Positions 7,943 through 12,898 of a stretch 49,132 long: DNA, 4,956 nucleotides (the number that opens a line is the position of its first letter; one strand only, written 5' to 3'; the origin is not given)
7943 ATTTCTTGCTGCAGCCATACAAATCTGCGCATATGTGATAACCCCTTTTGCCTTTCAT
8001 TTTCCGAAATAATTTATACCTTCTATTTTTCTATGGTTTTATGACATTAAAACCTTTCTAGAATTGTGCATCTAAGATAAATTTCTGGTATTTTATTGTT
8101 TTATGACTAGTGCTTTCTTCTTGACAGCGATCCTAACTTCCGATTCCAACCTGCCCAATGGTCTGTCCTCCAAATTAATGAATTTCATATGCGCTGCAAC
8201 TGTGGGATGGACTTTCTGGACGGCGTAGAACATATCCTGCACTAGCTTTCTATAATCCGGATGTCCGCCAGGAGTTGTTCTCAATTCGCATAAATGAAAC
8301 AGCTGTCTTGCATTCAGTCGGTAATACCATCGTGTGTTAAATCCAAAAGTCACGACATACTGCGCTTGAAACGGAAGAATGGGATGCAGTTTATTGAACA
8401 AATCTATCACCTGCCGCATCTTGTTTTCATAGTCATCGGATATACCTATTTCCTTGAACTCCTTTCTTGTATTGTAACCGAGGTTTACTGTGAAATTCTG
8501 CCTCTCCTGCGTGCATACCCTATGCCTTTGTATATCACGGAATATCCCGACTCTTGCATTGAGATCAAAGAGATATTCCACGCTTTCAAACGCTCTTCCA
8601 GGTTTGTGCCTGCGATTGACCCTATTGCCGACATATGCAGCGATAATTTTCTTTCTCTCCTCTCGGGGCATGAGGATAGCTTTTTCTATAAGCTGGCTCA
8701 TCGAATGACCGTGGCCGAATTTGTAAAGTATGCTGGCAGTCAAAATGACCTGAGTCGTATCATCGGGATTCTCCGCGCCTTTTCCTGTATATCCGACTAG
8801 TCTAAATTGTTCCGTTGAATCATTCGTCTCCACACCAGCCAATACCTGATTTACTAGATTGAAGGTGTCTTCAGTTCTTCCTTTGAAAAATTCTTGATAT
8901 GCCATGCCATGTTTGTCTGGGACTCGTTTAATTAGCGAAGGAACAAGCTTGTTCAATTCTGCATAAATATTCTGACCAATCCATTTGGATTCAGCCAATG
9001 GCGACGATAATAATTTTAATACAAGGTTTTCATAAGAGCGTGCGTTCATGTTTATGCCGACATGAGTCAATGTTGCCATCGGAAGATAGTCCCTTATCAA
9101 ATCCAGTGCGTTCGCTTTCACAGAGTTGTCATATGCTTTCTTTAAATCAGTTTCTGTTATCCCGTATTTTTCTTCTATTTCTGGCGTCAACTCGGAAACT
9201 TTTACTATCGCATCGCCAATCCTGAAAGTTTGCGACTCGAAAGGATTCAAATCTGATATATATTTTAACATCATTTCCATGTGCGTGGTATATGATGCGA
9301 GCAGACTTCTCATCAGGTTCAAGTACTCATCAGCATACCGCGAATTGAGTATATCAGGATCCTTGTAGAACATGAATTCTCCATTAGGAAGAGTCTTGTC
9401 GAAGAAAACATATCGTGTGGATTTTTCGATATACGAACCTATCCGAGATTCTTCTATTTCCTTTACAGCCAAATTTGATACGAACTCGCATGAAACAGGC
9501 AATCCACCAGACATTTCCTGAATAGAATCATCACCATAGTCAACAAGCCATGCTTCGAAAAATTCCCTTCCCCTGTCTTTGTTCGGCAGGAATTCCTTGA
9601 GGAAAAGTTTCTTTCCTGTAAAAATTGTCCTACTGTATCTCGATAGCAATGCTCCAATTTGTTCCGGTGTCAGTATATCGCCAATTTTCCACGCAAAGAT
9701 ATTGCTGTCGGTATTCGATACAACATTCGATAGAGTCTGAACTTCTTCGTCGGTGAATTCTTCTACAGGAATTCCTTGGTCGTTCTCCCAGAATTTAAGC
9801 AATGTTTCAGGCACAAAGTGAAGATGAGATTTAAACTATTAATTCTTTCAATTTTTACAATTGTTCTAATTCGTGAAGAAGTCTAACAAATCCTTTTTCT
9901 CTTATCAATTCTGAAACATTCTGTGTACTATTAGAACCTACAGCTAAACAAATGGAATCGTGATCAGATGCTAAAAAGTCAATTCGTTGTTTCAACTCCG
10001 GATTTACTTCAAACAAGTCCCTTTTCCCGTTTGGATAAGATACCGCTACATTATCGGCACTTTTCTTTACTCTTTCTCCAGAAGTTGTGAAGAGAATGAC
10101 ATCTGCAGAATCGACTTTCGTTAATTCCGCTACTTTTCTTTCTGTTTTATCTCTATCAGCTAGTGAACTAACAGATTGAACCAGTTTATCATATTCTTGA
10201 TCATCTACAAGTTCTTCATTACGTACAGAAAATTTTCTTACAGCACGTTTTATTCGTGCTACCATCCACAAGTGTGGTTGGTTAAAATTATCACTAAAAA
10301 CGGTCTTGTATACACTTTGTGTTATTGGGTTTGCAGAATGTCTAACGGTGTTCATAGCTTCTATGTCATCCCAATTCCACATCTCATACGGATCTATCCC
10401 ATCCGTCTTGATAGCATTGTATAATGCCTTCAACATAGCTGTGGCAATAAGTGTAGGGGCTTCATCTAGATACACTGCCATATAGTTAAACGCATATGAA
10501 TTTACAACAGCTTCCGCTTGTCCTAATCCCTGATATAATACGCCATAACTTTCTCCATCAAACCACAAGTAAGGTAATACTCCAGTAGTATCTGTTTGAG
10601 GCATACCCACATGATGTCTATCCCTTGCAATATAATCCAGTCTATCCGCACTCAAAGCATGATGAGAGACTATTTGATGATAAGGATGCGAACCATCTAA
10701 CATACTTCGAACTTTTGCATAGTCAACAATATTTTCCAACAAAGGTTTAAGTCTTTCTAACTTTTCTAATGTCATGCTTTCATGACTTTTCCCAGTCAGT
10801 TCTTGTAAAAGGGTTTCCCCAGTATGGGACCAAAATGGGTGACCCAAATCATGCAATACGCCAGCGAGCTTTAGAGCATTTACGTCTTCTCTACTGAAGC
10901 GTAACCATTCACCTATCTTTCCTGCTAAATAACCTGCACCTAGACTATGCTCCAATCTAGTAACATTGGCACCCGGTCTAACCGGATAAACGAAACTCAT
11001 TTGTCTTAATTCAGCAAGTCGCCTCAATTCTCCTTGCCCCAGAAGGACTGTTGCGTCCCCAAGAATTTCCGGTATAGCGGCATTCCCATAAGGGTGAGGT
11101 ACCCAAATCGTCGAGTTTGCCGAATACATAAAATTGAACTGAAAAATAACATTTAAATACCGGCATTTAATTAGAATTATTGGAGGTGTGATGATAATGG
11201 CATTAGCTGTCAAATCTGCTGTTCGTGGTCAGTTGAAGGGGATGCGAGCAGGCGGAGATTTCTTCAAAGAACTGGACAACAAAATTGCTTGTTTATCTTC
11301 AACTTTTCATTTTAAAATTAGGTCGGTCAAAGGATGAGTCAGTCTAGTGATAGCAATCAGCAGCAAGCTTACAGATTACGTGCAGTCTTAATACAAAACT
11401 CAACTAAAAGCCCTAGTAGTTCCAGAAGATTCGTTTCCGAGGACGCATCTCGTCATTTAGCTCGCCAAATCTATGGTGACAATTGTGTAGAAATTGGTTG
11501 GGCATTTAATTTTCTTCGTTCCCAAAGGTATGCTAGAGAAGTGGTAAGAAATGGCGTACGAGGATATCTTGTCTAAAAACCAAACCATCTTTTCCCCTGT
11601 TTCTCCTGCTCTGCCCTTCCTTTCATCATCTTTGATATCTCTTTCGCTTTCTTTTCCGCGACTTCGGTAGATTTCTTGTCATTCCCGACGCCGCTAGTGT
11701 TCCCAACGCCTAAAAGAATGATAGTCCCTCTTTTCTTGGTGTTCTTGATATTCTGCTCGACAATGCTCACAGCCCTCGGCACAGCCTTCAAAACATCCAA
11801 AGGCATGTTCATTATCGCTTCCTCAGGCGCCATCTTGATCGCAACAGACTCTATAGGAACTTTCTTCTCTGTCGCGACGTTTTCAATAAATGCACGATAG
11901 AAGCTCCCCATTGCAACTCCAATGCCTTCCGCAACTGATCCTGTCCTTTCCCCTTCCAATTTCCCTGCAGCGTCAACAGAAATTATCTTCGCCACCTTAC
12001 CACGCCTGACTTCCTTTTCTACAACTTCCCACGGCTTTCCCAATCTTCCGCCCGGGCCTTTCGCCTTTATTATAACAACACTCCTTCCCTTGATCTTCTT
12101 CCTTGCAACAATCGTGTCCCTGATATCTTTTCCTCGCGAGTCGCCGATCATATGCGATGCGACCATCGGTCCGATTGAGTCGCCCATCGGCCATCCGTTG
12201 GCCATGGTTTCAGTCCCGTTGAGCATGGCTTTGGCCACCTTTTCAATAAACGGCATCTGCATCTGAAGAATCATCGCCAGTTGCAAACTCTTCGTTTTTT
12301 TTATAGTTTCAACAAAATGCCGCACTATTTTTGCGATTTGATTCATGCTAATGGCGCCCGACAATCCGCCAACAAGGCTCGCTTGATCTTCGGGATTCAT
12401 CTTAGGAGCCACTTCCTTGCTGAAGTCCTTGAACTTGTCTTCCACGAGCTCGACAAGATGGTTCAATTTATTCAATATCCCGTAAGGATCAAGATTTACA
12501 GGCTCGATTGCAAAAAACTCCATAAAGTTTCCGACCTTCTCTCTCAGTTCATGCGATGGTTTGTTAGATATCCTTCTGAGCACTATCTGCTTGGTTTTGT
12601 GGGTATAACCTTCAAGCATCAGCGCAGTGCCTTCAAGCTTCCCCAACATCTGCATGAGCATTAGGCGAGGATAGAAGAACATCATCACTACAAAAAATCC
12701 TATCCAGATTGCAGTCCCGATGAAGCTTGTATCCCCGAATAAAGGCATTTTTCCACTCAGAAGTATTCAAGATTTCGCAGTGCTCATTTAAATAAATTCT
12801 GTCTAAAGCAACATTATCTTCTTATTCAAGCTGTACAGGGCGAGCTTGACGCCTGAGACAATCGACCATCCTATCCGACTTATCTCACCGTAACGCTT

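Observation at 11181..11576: Unannotated alpha3-less histone gene whose C-terminus is swapped at an ORFan junction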

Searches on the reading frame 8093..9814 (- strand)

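Call 3: search_protein_families(library=pfam, proteins=[window:8093-9814:-], max_evalue=1)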
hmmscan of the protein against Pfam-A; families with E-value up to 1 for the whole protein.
window:8093-9814:- (573 aa): 2 families
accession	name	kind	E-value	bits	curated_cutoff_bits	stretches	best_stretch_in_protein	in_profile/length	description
PF02511.20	Thy1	-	2.9e-34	119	24.8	2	350-538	7-191/191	Thymidylate synthase complementing protein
PF03937.21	Sdh5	-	0.12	12.7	27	1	18-52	28-62/76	Flavinator of succinate dehydrogenase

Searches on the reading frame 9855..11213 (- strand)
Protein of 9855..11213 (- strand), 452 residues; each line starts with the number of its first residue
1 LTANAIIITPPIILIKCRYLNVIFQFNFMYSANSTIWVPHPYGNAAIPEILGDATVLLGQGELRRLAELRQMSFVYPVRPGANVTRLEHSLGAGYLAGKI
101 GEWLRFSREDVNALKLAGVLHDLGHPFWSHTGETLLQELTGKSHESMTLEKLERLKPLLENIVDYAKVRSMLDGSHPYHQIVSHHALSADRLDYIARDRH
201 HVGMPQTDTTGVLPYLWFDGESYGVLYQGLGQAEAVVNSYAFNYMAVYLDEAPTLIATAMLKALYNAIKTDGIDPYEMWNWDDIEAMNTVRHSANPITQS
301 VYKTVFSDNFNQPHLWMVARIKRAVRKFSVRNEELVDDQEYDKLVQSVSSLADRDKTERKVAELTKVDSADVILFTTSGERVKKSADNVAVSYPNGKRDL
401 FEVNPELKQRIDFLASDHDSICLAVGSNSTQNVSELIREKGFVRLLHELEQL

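Call 3: search_protein_families(library=pfam, proteins=[window:9855-11213:-], max_evalue=1)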
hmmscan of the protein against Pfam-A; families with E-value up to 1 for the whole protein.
window:9855-11213:- (452 aa): 4 families
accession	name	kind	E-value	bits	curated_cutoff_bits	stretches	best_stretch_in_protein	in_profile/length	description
PF01966.28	HD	-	3e-10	40.9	22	1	86-196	1-114/116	HD domain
PF19276.4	HD_assoc_2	-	1.5e-05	25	23.1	1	227-391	21-164/222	HD associated region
PF08668.18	HDOD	-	6.3e-05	23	22.9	1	51-154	57-162/196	HDOD domain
PF02571.20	CbiJ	-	0.013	15.4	28.6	1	113-189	11-85/234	Precorrin-6x reductase CbiJ/CobK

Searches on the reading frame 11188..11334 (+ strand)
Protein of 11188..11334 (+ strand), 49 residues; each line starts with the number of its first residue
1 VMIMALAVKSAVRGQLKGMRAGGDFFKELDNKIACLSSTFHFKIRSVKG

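Call 3: search_protein_families(library=pfam, proteins=[window:11188-11334:+], max_evalue=1)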
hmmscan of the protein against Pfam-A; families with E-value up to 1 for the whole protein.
window:11188-11334:+ (49 aa): 0 families

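Call 7: find_homologous_proteins(query=window:11197-11334:+, max_evalue=10)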
Query seq(46 aa) (46 aa): 40 proteins with E <= 10 among 40 candidates.
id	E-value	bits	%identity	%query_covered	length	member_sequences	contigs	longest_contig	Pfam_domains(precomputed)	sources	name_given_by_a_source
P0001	6.4e-22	92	100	100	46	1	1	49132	-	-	-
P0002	2.4e-10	57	100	67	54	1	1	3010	-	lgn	-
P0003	7.3e-10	55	100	65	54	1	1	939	-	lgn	-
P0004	2.5e-9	54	97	65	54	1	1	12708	-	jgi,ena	-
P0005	2.6e-9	53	90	67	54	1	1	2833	-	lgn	-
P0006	5.4e-9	53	94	67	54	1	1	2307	-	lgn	-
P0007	7.4e-9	52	94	67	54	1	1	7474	-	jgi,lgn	-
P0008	1.0e-8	52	91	70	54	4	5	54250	-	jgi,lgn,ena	jgi:hypothetical protein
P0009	1.6e-8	51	93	65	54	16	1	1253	-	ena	-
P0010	1.6e-8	51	84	70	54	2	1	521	-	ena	-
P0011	1.6e-8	51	93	65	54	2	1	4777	-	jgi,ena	-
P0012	1.8e-8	51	87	67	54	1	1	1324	-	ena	-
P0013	3.2e-8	50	87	67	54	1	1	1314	-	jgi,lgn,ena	-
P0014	3.2e-8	50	87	67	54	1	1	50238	-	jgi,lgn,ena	-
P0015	5.2e-8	49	90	67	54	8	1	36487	-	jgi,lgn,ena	-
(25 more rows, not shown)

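Call 10: find_encoding_contigs(protein=P0002, flank=3000)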
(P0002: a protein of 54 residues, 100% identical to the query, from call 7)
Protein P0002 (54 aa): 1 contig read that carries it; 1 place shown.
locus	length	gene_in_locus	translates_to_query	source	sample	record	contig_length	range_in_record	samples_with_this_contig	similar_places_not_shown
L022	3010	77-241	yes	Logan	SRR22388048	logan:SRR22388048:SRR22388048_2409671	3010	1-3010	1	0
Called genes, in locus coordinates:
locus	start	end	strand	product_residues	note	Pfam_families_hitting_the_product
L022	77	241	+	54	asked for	-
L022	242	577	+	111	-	-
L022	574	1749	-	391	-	PF07431:DUF1512, PF23542:DUF1512_C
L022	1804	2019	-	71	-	-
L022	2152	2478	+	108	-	-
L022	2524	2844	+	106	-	PF10049:DUF2283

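Call 11: find_encoding_contigs(protein=P0004, flank=4000)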
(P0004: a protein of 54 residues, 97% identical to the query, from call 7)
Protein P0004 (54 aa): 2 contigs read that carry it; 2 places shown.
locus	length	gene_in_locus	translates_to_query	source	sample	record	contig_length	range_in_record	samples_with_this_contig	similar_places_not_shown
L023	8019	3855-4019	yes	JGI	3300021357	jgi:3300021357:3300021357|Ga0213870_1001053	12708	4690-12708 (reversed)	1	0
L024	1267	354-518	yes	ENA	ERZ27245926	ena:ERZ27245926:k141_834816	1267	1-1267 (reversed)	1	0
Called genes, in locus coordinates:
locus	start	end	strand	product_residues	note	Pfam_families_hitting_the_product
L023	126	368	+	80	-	-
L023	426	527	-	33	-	-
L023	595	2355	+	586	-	PF00303:Thymidylat_synt, PF14251:PterinBD-DUF4346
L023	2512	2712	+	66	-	PF18929:DUF5678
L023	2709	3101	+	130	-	-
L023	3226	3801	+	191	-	PF13238:AAA_18, PF21448:DNMK (faint), PF13207:AAA_17 (weak)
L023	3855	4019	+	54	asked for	-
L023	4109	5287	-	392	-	PF07431:DUF1512, PF23542:DUF1512_C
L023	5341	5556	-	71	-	-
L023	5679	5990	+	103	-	-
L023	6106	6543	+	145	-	-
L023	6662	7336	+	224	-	-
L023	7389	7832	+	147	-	PF01936:NYN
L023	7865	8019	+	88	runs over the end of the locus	PF03083:MtN3_slv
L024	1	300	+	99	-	?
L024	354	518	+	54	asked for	-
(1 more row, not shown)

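Call 29: search_solved_structures(query=A3, max_evalue=1, show_alignments=2)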
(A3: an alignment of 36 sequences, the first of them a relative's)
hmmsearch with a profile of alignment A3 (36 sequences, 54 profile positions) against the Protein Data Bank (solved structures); distinct sequences matched with E-value up to 1: 7.
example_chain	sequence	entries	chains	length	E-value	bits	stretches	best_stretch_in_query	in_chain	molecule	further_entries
9f2c_A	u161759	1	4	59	1.5e-08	37.7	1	3-51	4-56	hypothetical protein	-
9qt0_A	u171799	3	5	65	0.00018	24.6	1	3-53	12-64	DUF1931 domain-containing protein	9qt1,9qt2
8fvx_A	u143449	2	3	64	0.0093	19.1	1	3-53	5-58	CBFD_NFYB_HMF domain-containing protein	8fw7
8cmp_A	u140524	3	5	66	0.01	19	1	3-53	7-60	CBFD_NFYB_HMF domain-containing protein | Transcription factor CBF/NF-Y/archaeal histone domain-containing protein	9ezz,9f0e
1b67_A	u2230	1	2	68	0.29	14.3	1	31-54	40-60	PROTEIN (HISTONE HMFA)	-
1hta_A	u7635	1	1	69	0.3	14.3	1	31-54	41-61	HISTONE HMFA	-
2k6o_A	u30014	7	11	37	0.65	13.2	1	20-46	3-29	Cathelicidin antimicrobial peptide | Antibacterial peptide LL-37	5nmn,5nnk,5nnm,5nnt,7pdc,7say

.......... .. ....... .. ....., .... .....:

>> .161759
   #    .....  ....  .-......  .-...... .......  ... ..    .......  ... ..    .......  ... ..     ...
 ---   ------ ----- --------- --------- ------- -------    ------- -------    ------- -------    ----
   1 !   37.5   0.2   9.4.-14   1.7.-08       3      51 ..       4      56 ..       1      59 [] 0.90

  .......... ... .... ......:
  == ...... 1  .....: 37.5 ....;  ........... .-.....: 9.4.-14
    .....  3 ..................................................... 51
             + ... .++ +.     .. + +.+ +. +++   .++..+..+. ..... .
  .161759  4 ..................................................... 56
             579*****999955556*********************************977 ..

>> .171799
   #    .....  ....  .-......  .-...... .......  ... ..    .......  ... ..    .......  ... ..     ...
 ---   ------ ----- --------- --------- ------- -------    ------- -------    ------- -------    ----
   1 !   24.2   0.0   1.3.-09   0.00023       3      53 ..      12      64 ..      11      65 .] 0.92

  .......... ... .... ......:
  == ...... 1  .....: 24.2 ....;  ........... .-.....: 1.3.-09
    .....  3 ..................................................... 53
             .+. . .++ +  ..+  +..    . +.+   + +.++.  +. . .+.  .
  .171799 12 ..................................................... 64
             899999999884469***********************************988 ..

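Call 30: search_protein_families(library=ncbifam, proteins=[P0002, P0001, L022:242-574:+], max_evalue=1)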
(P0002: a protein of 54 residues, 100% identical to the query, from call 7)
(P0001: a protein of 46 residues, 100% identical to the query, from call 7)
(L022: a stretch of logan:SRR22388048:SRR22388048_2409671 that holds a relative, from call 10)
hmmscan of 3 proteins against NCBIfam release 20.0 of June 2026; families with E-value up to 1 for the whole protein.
P0002 (54 aa): 1 family
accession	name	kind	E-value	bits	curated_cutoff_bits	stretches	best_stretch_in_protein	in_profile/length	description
NF043032.1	archaea_histone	superfamily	0.0068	16.8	50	1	35-53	38-56/60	histone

P0001 (46 aa): 0 families

L022:242-574:+ (111 aa): 0 families

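Call 31: search_protein_families(library=pfam, proteins=[P0002, L022:242-574:+], max_evalue=10)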
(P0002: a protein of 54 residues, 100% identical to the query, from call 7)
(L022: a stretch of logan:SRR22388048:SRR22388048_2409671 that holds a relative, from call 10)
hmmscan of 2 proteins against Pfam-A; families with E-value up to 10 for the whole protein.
P0002 (54 aa): 0 families

L022:242-574:+ (111 aa): 0 families

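Call 43: predict_structure(alignment_id=A3)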
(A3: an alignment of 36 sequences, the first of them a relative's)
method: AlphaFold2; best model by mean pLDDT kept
length: 54 residues; sequences in the alignment: 36
mean_pLDDT: 91.8   pTM: 0.66
mean pLDDT of the five models: 91.8, 87.1, 85.2, 77.2, 72.7
residues with pLDDT >= 90: 38; 70-90: 15; 50-70: 1; < 50: 0
segments of 3 or more residues with pLDDT < 50: none
pLDDT, mean of each block of 10 residues (from residue 1): 82 89 94 97 96 93
secondary structure, 60 per line:
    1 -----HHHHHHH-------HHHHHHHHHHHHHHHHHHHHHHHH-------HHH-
elements in order: H6-12 H20-43

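Call 50: fold_search(model_id=the predicted structure, library=pdb)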
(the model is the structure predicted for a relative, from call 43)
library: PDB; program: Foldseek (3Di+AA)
matches with E <= 10: 835; with E <= 0.001: 0
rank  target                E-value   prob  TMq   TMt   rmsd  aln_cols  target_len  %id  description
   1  9f2c_A                5.3e-03  1.00  0.88  0.83   1.5        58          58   31  Archaeal histone protein HTkC from Thermococcus kodakarensis (released 2024-10-02)
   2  9qt1_A                6.1e-03  1.00  0.87  0.83   1.4        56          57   34  Bacterial histone HLp from Leptospira perolatii bound to DNA (released 2025-12-24)
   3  9qt0_A                6.6e-03  1.00  0.86  0.84   1.4        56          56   34  DNA-binding bacterial histone HLp from Leptospira perolatii (released 2025-12-24)
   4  9ezz_B                8.1e-03  1.00  0.90  0.79   1.2        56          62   32  Bacterial histone protein HBb from Bdellovibrio bacteriovorus bound to DNA (released 2024-06-26)
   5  9ezz_A                1.6e-02  1.00  0.91  0.82   1.2        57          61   32  Bacterial histone protein HBb from Bdellovibrio bacteriovorus bound to DNA (released 2024-06-26)
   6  8fvx                  1.9e-02  1.00  0.92  0.79   1.2        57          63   32  Histone from Bdellovibrio bacteriovorus (released 2023-08-30)
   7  9f0e_A                2.2e-02  1.00  0.90  0.83   1.2        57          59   32  Bacterial histone protein HBb from Bdellovibrio bacteriovorus bound to DNA (released 2024-06-26)
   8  9f2c_B                2.6e-02  1.00  0.85  0.81   1.3        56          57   32  Archaeal histone protein HTkC from Thermococcus kodakarensis (released 2024-10-02)
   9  5g49_A                1.5e-01  0.89  0.58  0.37   3.4        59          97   19  Crystal structure of the Arabodopsis thaliana histone-fold dimer L1L NF-YC3 (released 2016-12-07)
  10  9gd2_L                1.8e-01  0.84  0.51  0.39   3.3        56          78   23  Structure of Chd1 bound to a dinucleosome with a dyad-to-dyad distance of 103 bp. (released 2024-09-18)
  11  1p3p_B                1.9e-01  0.90  0.55  0.40   3.1        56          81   25  Crystallographic Studies of Nucleosome Core Particles containing Histone 'Sin' Mutants (released 2004-02-24)
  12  9gd1_L                1.9e-01  0.85  0.52  0.39   3.2        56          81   23  Structure of Chd1 bound to a hexasome-nucleosome complex with a dyad-to-dyad distance of 103 bp. (released 2024-09-18)
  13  6esh_F                1.9e-01  0.82  0.52  0.39   3.2        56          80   25  Nucleosome breathing : Class 3 (released 2017-12-20)
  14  7x57_B                2.1e-01  0.87  0.55  0.44   3.2        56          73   23  Cryo-EM structure of human subnucleosome (closed form) (released 2022-11-16)
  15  3r45_B                2.1e-01  0.82  0.52  0.41   3.4        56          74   25  Structure of a CENP-A-Histone H4 Heterodimer in complex with chaperone HJURP (released 2011-04-06)
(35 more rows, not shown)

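Call 60: find_encoding_contigs(protein=P0003, flank=2000)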
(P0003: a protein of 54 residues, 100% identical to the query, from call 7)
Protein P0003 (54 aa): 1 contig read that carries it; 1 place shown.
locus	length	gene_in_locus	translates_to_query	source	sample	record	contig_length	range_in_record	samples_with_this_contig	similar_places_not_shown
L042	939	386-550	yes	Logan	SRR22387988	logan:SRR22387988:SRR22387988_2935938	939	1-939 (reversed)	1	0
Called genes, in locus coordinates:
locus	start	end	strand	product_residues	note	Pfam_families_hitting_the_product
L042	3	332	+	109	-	?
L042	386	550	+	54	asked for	-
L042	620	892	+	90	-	-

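Call 61: find_encoding_contigs(protein=P0007, flank=2000, max_places=3)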
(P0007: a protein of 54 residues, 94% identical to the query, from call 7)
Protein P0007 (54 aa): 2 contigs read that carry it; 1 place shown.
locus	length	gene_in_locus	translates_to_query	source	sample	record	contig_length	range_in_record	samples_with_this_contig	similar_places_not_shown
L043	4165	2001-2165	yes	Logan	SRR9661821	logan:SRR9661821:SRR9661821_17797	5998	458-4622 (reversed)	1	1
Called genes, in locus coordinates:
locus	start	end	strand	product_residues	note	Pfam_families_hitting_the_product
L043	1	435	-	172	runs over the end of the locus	PF00252:Ribosomal_L16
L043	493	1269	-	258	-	PF00733:Asn_synthase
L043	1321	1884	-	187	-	PF06559:DCD_N (weak), PF22769:DCD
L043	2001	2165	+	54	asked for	-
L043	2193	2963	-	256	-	PF00303:Thymidylat_synt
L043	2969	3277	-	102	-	-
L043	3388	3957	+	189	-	PF13238:AAA_18, PF13207:AAA_17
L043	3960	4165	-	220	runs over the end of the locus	?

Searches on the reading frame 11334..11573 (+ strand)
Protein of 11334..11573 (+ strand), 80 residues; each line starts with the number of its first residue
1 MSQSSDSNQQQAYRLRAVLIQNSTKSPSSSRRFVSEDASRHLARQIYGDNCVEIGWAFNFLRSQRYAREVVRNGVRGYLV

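Call 3: search_protein_families(library=pfam, proteins=[window:11334-11573:+], max_evalue=1)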
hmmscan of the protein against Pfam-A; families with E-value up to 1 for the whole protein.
window:11334-11573:+ (80 aa): 1 family
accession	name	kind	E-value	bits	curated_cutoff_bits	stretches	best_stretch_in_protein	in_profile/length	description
PF01298.24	TbpB_B_D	-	0.26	12.2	26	1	5-63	57-110/126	C-lobe and N-lobe beta barrels of Tf-binding protein B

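Call 14: find_homologous_proteins(query=window:11334-11573:+, max_evalue=10)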
Query window:11334-11573:+: no candidate shares three 5-residue words with the query. No homologue found.

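Call 30: search_protein_families(library=ncbifam, proteins=[window:11334-11573:+], max_evalue=1)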
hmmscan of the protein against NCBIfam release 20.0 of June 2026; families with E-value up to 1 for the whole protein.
window:11334-11573:+ (80 aa): 2 families
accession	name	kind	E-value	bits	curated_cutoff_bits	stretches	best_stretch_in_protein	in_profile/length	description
NF045617.1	mostly_LP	subfamily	0.031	14.4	43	1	8-70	41-99/119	putative T6SS immunity periplasmic lipoprotein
NF007962.0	PRK10682.1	equivalog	0.033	13.2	636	1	38-75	226-262/370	spermidine/putrescine ABC transporter substrate-binding protein PotF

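Call 36: find_related_loci(query=window:11334-11573:+, collection=metagenome_contigs, flank=3000)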
Query window:11334-11573:+ (80 aa) in metagenome_contigs; peptide patterns used: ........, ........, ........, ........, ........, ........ (x = any residue, [..] = any of these).
355 stretches matched a pattern, but none encodes a relative of the query by tblastn (E <= 1e-3).

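Call 53: predict_structure(protein=window:11334-11573:+)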
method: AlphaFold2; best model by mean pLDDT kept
length: 80 residues; sequences in the alignment: 1
mean_pLDDT: 56.9   pTM: 0.39
mean pLDDT of the five models: 56.9, 56.9, 54.2, 54.2, 50.2
residues with pLDDT >= 90: 0; 70-90: 5; 50-70: 49; < 50: 26
segments of 3 or more residues with pLDDT < 50: 1-3, 29-33, 65-80
pLDDT, mean of each block of 10 residues (from residue 1): 54 67 51 56 70 65 51 42
secondary structure, 60 per line:
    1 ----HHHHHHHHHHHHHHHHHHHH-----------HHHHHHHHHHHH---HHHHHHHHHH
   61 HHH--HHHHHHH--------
elements in order: H5-24 H36-47 H51-63 H66-72

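Call 68: search_protein_families(library=phrogs, proteins=[window:11334-11573:+], max_evalue=0.1)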
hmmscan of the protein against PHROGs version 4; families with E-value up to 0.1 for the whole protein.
window:11334-11573:+ (80 aa): 1 family
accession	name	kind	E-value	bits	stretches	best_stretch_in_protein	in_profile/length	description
phrog_8020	-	unknown function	0.028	15.7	1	8-79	27-99/122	-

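Call 75: search_protein_representatives(protein=window:11334-11573:+)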
Query: 80 residues. Proteins with E-value up to 0.001 (for the whole library): 2; up to 1e-10: 0; up to 1e-30: 0. The best 2 are listed.
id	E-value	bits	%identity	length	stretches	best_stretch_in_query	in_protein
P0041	8.6e-06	41.9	34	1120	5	10-48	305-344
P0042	1.1e-05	41.6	35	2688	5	27-61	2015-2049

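Call 77: search_protein_families(library=pfam, proteins=[P0041, P0042], max_evalue=0.001)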
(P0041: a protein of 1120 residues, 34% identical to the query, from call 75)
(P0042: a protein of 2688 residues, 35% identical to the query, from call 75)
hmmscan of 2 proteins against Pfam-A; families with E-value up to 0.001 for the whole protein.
P0041 (1120 aa): 1 family
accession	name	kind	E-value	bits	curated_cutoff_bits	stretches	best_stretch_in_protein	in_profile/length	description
PF02854.25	MIF4G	-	2.5e-25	89.8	30.8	1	724-917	20-201/203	MIF4G domain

P0042 (2688 aa): 7 families
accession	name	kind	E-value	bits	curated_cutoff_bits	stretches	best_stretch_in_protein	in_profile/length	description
PF03160.20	Calx-beta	-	7e-116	381.4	27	14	1980-2069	24-117/119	Calx-beta domain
PF13583.11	Reprolysin_4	-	1.3e-28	100.5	22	1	207-433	2-192/203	Metallo-peptidase family M12B Reprolysin-like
PF13688.12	Reprolysin_5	-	1.9e-26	94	27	1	207-424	2-191/196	Metallo-peptidase family M12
PF13574.12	Reprolysin_2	-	1.2e-23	84.5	27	1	232-424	2-180/195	Metallo-peptidase family M12B Reprolysin-like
PF13582.12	Reprolysin_3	-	1.3e-23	84.3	22.4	1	236-372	2-123/123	Metallo-peptidase family M12B Reprolysin-like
PF19148.5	DUF5830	-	4.7e-15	56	26.8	0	1139-1200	28-88/114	Family of unknown function (DUF5830)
PF14585.11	CagY_I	-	0.00011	22.7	25.8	0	1784-1805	42-63/65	CagY type 1 repeat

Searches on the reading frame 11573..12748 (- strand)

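Call 3: search_protein_families(library=pfam, proteins=[window:11573-12748:-], max_evalue=1)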
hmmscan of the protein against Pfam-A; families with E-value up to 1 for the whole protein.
window:11573-12748:- (391 aa): 2 families
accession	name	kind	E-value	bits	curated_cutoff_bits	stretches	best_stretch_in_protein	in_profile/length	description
PF23542.1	DUF1512_C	-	8.4e-49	166.3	25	1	188-354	1-174/175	Domain of unknown function (DUF1512) C-terminal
PF07431.17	DUF1512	-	1.7e-37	129.3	25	1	12-181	4-174/177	Protein of unknown function (DUF1512) N-terminal domain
